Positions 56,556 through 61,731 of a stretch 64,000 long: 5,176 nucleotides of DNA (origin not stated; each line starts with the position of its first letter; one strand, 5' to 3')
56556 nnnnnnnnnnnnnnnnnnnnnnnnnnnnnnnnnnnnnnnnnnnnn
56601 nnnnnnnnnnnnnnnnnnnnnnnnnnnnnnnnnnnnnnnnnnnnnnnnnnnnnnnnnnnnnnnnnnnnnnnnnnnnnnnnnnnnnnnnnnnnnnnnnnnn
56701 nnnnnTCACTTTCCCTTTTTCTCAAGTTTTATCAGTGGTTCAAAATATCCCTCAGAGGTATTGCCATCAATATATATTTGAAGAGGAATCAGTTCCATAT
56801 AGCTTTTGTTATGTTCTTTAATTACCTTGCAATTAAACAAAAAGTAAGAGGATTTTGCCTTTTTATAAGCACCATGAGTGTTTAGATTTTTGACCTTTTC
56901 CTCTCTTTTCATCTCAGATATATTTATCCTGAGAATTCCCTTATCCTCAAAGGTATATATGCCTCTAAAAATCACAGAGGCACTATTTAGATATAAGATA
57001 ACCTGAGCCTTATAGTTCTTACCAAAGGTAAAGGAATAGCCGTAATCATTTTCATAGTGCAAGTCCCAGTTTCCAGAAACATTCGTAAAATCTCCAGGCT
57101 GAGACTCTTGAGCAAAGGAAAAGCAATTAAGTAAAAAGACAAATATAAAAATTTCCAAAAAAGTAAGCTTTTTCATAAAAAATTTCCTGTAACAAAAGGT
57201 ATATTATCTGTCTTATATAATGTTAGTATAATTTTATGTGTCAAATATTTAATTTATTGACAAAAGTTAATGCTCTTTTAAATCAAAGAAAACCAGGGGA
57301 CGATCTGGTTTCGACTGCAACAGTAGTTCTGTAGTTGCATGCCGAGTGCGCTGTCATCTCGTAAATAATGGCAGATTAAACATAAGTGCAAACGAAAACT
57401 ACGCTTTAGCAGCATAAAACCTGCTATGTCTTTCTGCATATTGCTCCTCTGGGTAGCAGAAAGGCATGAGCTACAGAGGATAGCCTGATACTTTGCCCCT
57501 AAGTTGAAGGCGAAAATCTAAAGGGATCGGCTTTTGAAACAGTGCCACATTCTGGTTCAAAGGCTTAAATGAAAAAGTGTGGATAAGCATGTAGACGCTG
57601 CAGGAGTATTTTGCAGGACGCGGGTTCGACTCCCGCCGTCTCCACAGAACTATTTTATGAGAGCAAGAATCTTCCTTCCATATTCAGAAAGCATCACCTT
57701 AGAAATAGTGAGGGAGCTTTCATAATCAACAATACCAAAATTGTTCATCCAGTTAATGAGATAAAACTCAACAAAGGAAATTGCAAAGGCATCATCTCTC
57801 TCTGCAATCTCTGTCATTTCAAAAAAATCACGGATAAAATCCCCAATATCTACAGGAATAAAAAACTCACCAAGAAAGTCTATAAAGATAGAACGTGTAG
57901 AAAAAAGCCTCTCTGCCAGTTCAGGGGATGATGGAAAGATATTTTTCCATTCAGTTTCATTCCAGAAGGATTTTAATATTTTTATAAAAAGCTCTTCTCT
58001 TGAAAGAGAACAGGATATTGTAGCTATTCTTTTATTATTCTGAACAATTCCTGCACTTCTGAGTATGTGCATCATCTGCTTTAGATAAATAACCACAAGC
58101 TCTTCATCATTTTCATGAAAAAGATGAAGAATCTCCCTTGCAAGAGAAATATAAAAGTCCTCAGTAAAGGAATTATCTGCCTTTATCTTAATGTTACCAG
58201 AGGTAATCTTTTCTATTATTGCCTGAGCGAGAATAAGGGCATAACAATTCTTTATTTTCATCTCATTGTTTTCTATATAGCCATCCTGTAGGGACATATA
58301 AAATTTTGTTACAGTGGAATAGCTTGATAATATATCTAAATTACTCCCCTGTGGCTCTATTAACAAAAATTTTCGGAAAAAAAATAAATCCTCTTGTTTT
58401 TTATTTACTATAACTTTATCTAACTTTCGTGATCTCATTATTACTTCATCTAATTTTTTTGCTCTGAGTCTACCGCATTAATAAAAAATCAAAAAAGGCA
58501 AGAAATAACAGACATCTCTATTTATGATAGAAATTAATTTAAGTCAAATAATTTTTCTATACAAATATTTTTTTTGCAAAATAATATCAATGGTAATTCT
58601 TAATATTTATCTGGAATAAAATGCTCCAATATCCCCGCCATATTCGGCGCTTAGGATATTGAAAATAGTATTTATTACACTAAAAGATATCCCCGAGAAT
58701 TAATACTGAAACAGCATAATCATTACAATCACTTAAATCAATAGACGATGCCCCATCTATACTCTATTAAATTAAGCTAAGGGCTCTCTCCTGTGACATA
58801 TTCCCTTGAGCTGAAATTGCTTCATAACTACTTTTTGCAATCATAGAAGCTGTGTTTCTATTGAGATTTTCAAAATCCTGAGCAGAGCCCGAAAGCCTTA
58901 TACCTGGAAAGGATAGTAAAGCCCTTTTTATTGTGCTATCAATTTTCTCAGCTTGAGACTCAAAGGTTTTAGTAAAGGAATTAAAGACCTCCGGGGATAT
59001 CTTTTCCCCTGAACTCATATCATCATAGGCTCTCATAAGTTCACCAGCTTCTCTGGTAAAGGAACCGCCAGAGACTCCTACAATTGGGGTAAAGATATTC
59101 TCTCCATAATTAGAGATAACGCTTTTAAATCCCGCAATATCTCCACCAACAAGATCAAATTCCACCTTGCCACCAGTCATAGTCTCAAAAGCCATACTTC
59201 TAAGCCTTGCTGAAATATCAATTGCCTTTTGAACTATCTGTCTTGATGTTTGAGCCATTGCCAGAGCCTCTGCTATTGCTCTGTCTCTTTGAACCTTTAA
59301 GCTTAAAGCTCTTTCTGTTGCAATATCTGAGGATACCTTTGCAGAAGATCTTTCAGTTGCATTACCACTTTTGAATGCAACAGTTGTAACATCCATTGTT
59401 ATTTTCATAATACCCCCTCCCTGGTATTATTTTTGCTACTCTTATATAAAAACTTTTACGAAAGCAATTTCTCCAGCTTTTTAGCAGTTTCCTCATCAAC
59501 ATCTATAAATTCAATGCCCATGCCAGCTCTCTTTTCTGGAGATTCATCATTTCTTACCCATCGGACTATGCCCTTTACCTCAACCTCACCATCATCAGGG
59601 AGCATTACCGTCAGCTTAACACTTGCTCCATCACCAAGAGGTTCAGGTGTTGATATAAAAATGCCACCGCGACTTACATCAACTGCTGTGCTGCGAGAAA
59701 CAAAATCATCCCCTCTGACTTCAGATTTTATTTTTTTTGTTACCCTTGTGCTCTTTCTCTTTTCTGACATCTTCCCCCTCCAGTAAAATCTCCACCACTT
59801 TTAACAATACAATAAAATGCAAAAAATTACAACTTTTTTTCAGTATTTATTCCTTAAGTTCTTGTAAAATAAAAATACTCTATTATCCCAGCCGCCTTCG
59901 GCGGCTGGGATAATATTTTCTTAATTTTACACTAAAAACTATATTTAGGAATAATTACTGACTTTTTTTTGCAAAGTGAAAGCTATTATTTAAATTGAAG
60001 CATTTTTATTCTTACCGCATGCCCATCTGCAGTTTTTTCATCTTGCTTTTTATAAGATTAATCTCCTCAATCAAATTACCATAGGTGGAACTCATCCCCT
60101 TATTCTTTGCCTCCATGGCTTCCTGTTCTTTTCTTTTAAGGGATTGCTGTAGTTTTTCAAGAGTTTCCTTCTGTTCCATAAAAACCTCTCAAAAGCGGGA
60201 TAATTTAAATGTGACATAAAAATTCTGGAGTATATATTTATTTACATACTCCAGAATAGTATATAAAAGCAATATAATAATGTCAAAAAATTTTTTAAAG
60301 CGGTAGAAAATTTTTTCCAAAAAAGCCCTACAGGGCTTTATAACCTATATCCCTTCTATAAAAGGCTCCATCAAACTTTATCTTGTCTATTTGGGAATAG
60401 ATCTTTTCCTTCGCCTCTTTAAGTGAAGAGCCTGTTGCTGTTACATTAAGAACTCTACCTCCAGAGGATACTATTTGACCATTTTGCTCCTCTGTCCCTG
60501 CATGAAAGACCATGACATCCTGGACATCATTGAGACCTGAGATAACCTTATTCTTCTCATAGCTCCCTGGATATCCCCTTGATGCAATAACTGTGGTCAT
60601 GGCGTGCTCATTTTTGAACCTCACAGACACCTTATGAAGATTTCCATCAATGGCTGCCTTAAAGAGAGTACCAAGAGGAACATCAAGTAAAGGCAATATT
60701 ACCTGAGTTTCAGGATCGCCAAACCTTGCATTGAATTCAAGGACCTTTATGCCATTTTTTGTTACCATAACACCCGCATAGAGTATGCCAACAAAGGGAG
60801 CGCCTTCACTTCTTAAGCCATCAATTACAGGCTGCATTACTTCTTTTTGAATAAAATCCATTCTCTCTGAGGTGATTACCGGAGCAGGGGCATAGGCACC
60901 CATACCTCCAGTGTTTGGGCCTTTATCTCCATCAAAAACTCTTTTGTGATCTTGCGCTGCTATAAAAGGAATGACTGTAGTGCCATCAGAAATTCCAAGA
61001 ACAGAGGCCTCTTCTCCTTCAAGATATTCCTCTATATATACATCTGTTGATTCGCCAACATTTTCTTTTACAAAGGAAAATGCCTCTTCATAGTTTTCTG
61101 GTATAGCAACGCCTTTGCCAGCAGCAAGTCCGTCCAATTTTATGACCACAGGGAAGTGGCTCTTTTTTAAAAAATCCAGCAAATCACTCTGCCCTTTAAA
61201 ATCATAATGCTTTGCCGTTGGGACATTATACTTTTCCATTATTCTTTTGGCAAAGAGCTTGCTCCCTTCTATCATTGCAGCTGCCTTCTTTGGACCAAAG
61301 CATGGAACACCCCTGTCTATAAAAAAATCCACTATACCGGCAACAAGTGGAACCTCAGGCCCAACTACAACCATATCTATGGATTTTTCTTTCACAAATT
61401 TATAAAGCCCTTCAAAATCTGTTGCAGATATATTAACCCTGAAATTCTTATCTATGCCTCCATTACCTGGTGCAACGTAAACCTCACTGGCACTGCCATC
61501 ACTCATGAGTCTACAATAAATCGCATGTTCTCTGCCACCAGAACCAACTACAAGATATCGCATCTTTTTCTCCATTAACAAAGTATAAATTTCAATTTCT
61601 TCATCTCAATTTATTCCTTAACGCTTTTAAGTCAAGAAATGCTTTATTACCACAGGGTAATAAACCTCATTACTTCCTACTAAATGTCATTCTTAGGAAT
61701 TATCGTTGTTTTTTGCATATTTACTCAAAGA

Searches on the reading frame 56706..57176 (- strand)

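Call 11: search_protein_families(library=pfam, proteins=[window:56706-57176:-], max_evalue=0.001)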
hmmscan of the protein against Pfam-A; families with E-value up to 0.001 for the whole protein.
window:56706-57176:- (156 aa): 1 family
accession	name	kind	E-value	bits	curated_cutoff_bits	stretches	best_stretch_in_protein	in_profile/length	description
PF19804.4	DUF6287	-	0.00048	19.8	26.3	1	28-51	11-30/34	Domain of unknown function (DUF6287)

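Call 68: search_protein_families(library=phrogs, proteins=[window:56706-57176:-], max_evalue=0.001)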
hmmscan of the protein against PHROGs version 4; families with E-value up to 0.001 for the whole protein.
window:56706-57176:- (156 aa): 0 families

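Call 87: search_protein_families(library=padloc, proteins=[window:56706-57176:-], max_evalue=0.001)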
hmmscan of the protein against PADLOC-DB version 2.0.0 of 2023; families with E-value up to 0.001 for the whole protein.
window:56706-57176:- (156 aa): 0 families

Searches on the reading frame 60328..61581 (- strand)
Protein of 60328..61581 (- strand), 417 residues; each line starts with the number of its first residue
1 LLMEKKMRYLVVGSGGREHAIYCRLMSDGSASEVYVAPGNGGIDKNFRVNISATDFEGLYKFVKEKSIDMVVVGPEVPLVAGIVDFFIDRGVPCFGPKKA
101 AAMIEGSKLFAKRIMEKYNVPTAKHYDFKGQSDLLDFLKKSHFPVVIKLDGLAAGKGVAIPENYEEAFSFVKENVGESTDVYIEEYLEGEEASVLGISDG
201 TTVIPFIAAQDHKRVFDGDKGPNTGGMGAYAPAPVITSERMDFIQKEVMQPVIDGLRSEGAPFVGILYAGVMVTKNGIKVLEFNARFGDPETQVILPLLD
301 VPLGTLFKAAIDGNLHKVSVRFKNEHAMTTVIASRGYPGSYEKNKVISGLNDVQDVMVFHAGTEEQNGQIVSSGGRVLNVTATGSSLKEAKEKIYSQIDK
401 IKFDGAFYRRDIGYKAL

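Call 68: search_protein_families(library=phrogs, proteins=[window:60328-61581:-], max_evalue=0.001)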
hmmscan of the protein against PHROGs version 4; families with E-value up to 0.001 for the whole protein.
window:60328-61581:- (417 aa): 0 families

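Call 97: search_protein_families(library=pfam, proteins=[window:60328-61581:-], max_evalue=0.00001)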
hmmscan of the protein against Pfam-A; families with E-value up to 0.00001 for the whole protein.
window:60328-61581:- (417 aa): 6 families
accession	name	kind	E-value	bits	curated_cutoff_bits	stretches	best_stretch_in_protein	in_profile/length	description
PF01071.24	GARS_A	-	7.1e-71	238.5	27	1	106-292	1-194/194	Phosphoribosylglycinamide synthetase, ATP-grasp (A) domain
PF02844.21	GARS_N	-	1.6e-34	119.1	29.5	1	7-105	1-100/100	Phosphoribosylglycinamide synthetase, N domain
PF02843.22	GARS_C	-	7e-34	116.5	34.8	1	327-415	1-92/92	Phosphoribosylglycinamide synthetase, C domain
PF02786.22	CPSase_L_D2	-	1.6e-07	31.5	19.8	1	110-287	4-180/211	Carbamoyl-phosphate synthase L chain, ATP binding domain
PF02655.19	ATP-grasp_3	-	2.6e-06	28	23.2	1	111-288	8-158/160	ATP-grasp domain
PF02222.28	ATP-grasp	-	5.6e-06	26.5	27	0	115-199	3-89/179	ATP-grasp domain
